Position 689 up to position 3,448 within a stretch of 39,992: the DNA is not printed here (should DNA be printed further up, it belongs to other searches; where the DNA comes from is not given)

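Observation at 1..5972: Compact secretin -> 819-aa giant pilin -> PilT operon with no visible assembly genes between them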

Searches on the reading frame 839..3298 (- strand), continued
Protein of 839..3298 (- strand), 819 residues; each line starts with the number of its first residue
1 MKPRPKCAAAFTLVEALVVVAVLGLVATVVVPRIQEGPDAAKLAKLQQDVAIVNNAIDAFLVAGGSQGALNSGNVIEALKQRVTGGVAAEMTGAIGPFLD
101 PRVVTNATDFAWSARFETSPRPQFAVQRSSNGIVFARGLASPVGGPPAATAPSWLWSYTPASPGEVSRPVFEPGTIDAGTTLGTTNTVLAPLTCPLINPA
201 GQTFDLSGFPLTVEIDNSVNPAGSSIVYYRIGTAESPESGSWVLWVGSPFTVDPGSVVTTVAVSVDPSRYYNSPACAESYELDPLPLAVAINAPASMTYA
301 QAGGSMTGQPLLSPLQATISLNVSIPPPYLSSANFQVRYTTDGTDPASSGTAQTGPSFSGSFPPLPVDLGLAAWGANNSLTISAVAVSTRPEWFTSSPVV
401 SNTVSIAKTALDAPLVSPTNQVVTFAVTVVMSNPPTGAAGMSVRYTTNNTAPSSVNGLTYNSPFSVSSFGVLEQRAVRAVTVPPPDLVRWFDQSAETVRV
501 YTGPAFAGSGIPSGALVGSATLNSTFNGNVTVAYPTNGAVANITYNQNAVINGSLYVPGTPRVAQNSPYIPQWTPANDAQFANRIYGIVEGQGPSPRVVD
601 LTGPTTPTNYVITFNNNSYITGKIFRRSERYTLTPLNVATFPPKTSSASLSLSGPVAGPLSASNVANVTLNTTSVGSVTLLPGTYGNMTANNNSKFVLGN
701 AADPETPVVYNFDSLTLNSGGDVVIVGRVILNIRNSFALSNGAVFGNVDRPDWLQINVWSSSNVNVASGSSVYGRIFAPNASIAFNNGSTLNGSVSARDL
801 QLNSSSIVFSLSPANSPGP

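Call 14: search_protein_families(library=ncbifam, proteins=[L005:12486-13547:+, L005:13551-14417:+, L005:14419-15030:+, L005:15027-15593:+, L005:15590-16333:+, L005:16302-17216:+, L005:17213-18469:+, L005:18466-18900:+, L005:18946-20223:+], max_evalue=1)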
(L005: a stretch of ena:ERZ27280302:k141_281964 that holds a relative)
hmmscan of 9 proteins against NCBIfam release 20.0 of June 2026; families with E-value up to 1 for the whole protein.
L005:12486-13547:+ (353 aa): 35 families (the best 25 are shown)
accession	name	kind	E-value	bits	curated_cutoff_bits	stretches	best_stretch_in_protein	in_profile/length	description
TIGR01420.1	pilT_fam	subfamily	5.9e-84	282.2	319.1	1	34-330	39-333/343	PilT/PilU family type 4a pilus ATPase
TIGR02525.1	plasmid_TraJ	equivalog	6.1e-44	150.5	368.3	1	88-297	120-329/372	plasmid transfer ATPase TraJ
NF041000.1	ATPase_ComGA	equivalog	3.3e-40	137.8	300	1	74-265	81-265/267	competence type IV pilus ATPase ComGA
NF007755.0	PRK10436.1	equivalog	2.3e-38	132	617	1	75-265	171-355/465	type II secretion system protein GspE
TIGR02533.1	type_II_gspE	equivalog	6.3e-36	124.1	630.25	1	109-264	234-378/486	type II secretion system ATPase GspE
TIGR02538.1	type_IV_pilB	equivalog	4.8e-34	117.9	675.65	1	111-265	309-452/564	type IV-A pilus assembly ATPase PilB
TIGR02524.1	dot_icm_DotB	equivalog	2.4e-32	112.5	463.3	1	86-297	103-316/358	Dot/Icm type IV secretion system ATPase DotB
NF053534.1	T4PilAsmATPsTfpB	equivalog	7.4e-31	107.2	850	1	112-240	330-453/584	type IV pilus assembly ATPase TfpB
NF058587.1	archaellum_moto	equivalog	8.5e-24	84.2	550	1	114-237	272-394/527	archaellum flagellar ATPase motor FlaI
TIGR02788.1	VirB11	equivalog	1.1e-16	60.7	249.95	1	121-242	147-268/308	P-type DNA transfer ATPase VirB11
TIGR02782.1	TrbB_P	equivalog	7.9e-16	58.2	304.55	1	115-261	134-277/303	P-type conjugative transfer ATPase TrbB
NF010425.0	PRK13851.1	equivalog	1.5e-15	56.9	461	1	112-254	157-295/344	type IV secretion system protein VirB11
TIGR03819.1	heli_sec_ATPase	hypoth_equivalog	6.2e-14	51.9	373.15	1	110-237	171-298/340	TadA family conjugal transfer-associated ATPase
NF010407.0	PRK13833.1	subfamily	3.3e-13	49.8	499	1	121-260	147-283/323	conjugal transfer protein TrbB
NF010469.0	PRK13894.1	subfamily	1.2e-11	44.6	508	1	117-243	149-271/320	conjugal transfer ATPase TrbB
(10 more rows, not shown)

L005:13551-14417:+ (288 aa): 0 families

L005:14419-15030:+ (203 aa): 3 families
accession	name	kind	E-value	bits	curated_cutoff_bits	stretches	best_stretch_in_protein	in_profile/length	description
NF033927.1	alph_xenorhab_B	subfamily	0.054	12.9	40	1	56-93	131-168/223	alpha-xenorhabdolysin family binary toxin subunit B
NF045487.1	ASRP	equivalog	0.055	12.1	300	1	56-90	149-183/593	archaea-specific SMC-related protein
NF011608.0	PRK15034.1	subfamily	0.12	11.3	836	1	8-55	232-277/462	nitrate/nitrite transporter NarU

L005:15027-15593:+ (188 aa): 1 family
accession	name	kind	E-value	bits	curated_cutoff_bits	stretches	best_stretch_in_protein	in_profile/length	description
TIGR02209.1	ftsL_broad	equivalog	0.044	13.7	42.45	1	9-55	6-55/85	cell division protein FtsL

L005:15590-16333:+ (247 aa): 0 families

L005:16302-17216:+ (304 aa): 2 families
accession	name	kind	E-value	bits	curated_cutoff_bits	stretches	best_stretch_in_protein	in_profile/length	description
TIGR02532.1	IV_pilin_GFxxxE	domain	0.011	15.5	16.3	1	13-33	4-24/24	prepilin-type N-terminal cleavage/methylation domain-containing protein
NF038304.1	EPS_HpsC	equivalog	0.15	11.6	200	1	6-36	16-45/318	hormogonium polysaccharide secretion pseudopilin HpsC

L005:17213-18469:+ (418 aa): 0 families

L005:18466-18900:+ (144 aa): 7 families
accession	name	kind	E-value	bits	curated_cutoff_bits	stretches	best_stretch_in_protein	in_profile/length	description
TIGR02532.1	IV_pilin_GFxxxE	domain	0.0021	17.8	16.3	1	5-26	3-24/24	prepilin-type N-terminal cleavage/methylation domain-containing protein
NF007848.0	PRK10557.1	equivalog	0.0044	16.4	120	1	1-52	8-59/192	prepilin peptidase-dependent protein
TIGR02523.1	type_IV_pilV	equivalog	0.012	16.1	52.2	1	4-34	2-32/139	type IV pilus modification protein PilV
NF041013.1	T4P_ComGE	equivalog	0.038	14.1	49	1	2-58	2-58/83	competence type IV pilus minor pilin ComGE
TIGR01708.2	typeII_sec_gspH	equivalog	0.084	12.9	80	1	4-45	2-43/169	type II secretion system minor pseudopilin GspH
NF053741.1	noncata_PA2803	equivalog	0.12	12.3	240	1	8-60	112-164/191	HAD superfamily inactivated hydrolase PcrP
TIGR02598.1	TIGR02598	subfamily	0.26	11.5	51.4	1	5-31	1-27/151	Verru_Chthon cassette protein B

L005:18946-20223:+ (425 aa): 6 families
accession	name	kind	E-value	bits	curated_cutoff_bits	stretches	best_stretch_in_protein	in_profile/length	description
NF007861.0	PRK10573.1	equivalog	7.4e-55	186.6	401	1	54-404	50-398/401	protein transport protein HofC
TIGR02120.1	GspF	equivalog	5e-52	177.5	424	1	54-402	54-399/401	type II secretion system inner membrane protein GspF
NF052606.1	T4PiliAsmPilCMyx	equivalog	5.9e-52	176.9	700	1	78-402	95-416/419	type IV pilus assembly protein PilC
NF052607.1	T4PiliAsmPilCThrm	equivalog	3.3e-51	174.6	700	1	53-400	56-400/406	type IV pilus assembly protein PilC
NF047826.1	T3SSXpsF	equivalog_domain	4.2e-30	104.8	650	1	32-403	35-403/405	type II secretion system protein XpsF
NF041012.2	T4P_ComGB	equivalog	4.5e-24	85.4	240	1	64-400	2-330/332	competence type IV pilus assembly protein ComGB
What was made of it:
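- On Type IVa pilus system: TIGR01420 scores 282 bits, below the 319 cutoff but far above GspE and PilB at about 120 (call 14).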

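Call 17: find_related_loci(query=A1, collection=genome_contigs, flank=10000)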
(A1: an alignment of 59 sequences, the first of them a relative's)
Query A1 (819 aa) in genome_contigs; peptide patterns used: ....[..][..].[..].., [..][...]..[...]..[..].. (x = any residue, [..] = any of these).
600 stretches matched a pattern (row limit reached: there are more); 24 encode a relative of the query (tblastn E <= 1e-3); 24 distinct loci.
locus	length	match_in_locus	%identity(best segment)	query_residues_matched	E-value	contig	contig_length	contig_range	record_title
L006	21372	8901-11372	67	11-819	0e+0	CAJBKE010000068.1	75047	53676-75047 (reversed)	MAG: uncultured Verrucomicrobia bacterium isolate Loc090907-1m_bin-436 genome assembly, contig: bin-436:68/70, whole gen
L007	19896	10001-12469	56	2-817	0e+0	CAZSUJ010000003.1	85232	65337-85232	MAG TPA_asm: uncultured Chthoniobacter sp. isolate SRP242652_co2_114 genome assembly, contig: NODE_359_length_85232_cov_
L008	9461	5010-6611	26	6-501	2e-33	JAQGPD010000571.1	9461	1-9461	MAG: Verrucomicrobiales bacterium isolate RYN_630 scaffold_267565, whole genome shotgun sequence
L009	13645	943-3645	30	330-560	3e-8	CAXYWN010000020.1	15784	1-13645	MAG: uncultured bacterium isolate ERR13598976_binner12_Refined_12 genome assembly, contig: ERZ24875788.295, whole genome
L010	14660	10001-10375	30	335-490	2e-7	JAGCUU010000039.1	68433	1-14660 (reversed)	MAG: Bacteroidales bacterium isolate RGIG10142 Yak_Rumen-4__c2105484, whole genome shotgun sequence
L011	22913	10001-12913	29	164-589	3e-8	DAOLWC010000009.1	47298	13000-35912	MAG TPA_asm: Candidatus Cloacimonadota bacterium isolate AMR_MDS_4563 NODE_831_length_47298_cov_9.508964, whole genome s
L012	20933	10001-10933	33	310-575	2e-6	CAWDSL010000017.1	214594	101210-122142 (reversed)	MAG: uncultured bacterium isolate MFD00709.bin.2.117 genome assembly, contig: contig_38223, whole genome shotgun sequenc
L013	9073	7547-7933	30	330-479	2e-6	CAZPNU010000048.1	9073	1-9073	MAG TPA_asm: uncultured Candidatus Cloacimonas sp. isolate SRP220891_co1_148 genome assembly, contig: NODE_14945_length_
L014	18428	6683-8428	32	336-479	2e-6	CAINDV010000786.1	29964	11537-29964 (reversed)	MAG: uncultured Verrucomicrobia bacterium isolate Loclat_bin-20771 genome assembly, contig: bin-20771:0786/1379, whole g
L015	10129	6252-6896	26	204-468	4e-6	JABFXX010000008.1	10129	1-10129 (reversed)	MAG: Kofleriaceae bacterium isolate Bin8.14 NODE_3474_length_10129_cov_5.079765, whole genome shotgun sequence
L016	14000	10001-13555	34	297-590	6e-8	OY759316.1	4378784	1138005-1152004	MAG: Candidatus Cloacimonadales bacterium isolate 8a64a5fc-8000-496d-8fb9-ab17f2428a55 genome assembly, chromosome: 1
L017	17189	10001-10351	27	331-473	8e-6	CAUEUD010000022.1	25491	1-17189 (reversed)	MAG TPA_asm: Eubacterium limosum isolate SRR13494512_bin.29_MetaWRAP_v1.3_MAG genome assembly, contig: ERZ19211537.739,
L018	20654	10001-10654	30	336-476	9e-6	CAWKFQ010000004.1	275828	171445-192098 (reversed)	MAG: uncultured Solirubrobacterales bacterium isolate MFD08497.bin.2.49 genome assembly, contig: contig_111354, whole ge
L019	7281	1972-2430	26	303-477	2e-5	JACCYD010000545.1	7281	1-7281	MAG: Deltaproteobacteria bacterium isolate MGR_bin195 SD2897-2912_k127_8502259, whole genome shotgun sequence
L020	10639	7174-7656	28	336-488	2e-5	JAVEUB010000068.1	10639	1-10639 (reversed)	MAG: Candidatus Cloacimonas sp. isolate BF2_31 NODE_3576_length_10639_cov_1.788046_Biofilm2, whole genome shotgun sequen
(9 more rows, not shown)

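Call 18: find_encoding_contigs(protein=P0095, flank=10000, max_places=1)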
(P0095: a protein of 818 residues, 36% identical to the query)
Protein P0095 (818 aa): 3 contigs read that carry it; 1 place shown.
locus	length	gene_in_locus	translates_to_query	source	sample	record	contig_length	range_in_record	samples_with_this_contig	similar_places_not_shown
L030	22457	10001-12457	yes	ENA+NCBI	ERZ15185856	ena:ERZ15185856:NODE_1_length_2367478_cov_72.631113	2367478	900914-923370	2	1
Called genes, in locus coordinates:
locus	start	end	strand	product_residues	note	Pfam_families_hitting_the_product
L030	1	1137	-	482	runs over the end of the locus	-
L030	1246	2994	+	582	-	PF02518:HATPase_c (weak), PF13589:HATPase_c_3, PF01119:DNA_mis_repair, PF08676:MutL_C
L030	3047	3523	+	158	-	PF13302:Acetyltransf_3 (weak), PF13527:Acetyltransf_9 (weak), PF00583:Acetyltransf_1, PF13673:Acetyltransf_10, PF13508:Acetyltransf_7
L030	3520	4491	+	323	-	PF00483:NTP_transferase, PF12804:NTP_transf_3 (weak), PF25087:GMPPB_C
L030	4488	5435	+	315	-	PF01636:APH, PF02958:EcKL (faint)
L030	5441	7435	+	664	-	PF11896:GlgE_dom_N_S, PF00128:Alpha-amylase (faint), PF21702:GLGE_C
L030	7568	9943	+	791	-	PF00263:Secretin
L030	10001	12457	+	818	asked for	PF13287:Fn3_assoc (faint)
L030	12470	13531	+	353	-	PF00437:T2SSE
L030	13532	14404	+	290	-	-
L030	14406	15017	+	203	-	-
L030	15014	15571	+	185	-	-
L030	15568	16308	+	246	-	-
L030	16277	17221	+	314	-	PF07963:N_methyl (faint)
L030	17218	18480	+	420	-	-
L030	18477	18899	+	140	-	PF07963:N_methyl (weak)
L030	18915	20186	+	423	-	PF00482:T2SSF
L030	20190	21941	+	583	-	PF07730:HisKA_3, PF02518:HATPase_c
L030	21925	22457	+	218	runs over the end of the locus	PF00072:Response_reg, PF00196:GerE, PF08281:Sigma70_r4_2 (weak)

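Call 19: find_encoding_contigs(protein=P0041, flank=10000, max_places=1)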
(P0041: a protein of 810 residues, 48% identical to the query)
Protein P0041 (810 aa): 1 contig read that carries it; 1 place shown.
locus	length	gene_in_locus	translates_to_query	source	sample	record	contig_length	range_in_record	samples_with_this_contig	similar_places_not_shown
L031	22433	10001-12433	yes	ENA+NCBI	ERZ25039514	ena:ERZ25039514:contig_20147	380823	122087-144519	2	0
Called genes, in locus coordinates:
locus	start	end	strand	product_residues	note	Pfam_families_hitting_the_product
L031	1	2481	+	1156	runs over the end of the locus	PF01483:P_proprotein (faint), PF05345:He_PIG (weak), PF17963:Big_9 (weak), PF05345:He_PIG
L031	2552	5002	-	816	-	PF01935:DUF87 (weak), PF05872:HerA_C (faint)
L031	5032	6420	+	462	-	PF03372:Exo_endo_phos (faint)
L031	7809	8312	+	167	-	-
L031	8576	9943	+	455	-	PF00263:Secretin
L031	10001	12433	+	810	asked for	PF13287:Fn3_assoc (faint)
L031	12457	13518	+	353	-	PF00437:T2SSE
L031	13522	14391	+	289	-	-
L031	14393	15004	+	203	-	-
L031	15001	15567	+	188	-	-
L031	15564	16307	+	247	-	-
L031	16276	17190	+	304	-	-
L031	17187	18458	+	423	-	-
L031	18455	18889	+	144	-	PF07963:N_methyl (weak)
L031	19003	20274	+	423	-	PF00482:T2SSF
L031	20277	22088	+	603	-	PF07730:HisKA_3, PF02518:HATPase_c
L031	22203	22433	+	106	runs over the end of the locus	PF01909:NTP_transf_2, PF18765:Polbeta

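Call 20: find_encoding_contigs(protein=P0022, flank=10000, max_places=1)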
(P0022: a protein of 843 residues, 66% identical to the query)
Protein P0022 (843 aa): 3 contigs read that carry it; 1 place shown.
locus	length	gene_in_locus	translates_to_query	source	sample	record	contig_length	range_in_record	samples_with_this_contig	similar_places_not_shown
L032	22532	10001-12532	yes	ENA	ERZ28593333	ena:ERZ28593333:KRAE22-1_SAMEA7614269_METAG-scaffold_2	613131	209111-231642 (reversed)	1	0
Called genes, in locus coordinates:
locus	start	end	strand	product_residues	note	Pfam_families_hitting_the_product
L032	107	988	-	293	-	PF03547:Mem_trans (weak), PF13593:SBF_like, PF01758:SBF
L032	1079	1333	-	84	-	-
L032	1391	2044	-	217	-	PF00702:Hydrolase, PF13419:HAD_2, PF13242:Hydrolase_like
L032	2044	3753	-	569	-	PF00920:ILVD_EDD_N, PF24877:ILV_EDD_C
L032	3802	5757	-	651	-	-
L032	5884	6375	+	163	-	PF00578:AhpC-TSA, PF08534:Redoxin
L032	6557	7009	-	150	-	-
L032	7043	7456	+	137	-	-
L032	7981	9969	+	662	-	PF00263:Secretin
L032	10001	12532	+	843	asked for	PF07963:N_methyl (weak), PF13287:Fn3_assoc (weak)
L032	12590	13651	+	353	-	PF00437:T2SSE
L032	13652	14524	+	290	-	-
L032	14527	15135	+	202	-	-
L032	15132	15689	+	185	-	-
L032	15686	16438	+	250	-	-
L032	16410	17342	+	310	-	PF07963:N_methyl (weak)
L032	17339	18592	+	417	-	-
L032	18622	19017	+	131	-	-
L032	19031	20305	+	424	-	PF00482:T2SSF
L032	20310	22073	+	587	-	PF07730:HisKA_3, PF02518:HATPase_c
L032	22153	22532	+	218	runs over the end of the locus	PF00072:Response_reg, PF00196:GerE, PF08281:Sigma70_r4_2, PF13384:HTH_23 (faint)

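Call 28: search_solved_structures(query=A2, max_evalue=10)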
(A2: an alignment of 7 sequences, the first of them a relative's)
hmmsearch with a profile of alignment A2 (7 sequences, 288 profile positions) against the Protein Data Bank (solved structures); distinct sequences matched with E-value up to 10: 4.
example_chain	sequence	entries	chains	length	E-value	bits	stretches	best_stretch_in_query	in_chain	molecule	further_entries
9d92_A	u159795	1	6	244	0.027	16.8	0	94-151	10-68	Z4 c3i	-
2x3l_A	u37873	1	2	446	0.13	14.5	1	44-122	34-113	ORN/LYS/ARG DECARBOXYLASE FAMILY PROTEIN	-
9o59_A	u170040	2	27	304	0.33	13.2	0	94-150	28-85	Z4-Cage Nanoparticle | Octahedral Z4-Cage Nanoparticle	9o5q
37tt_A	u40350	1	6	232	0.55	12.5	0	94-118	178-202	Z4 c3ii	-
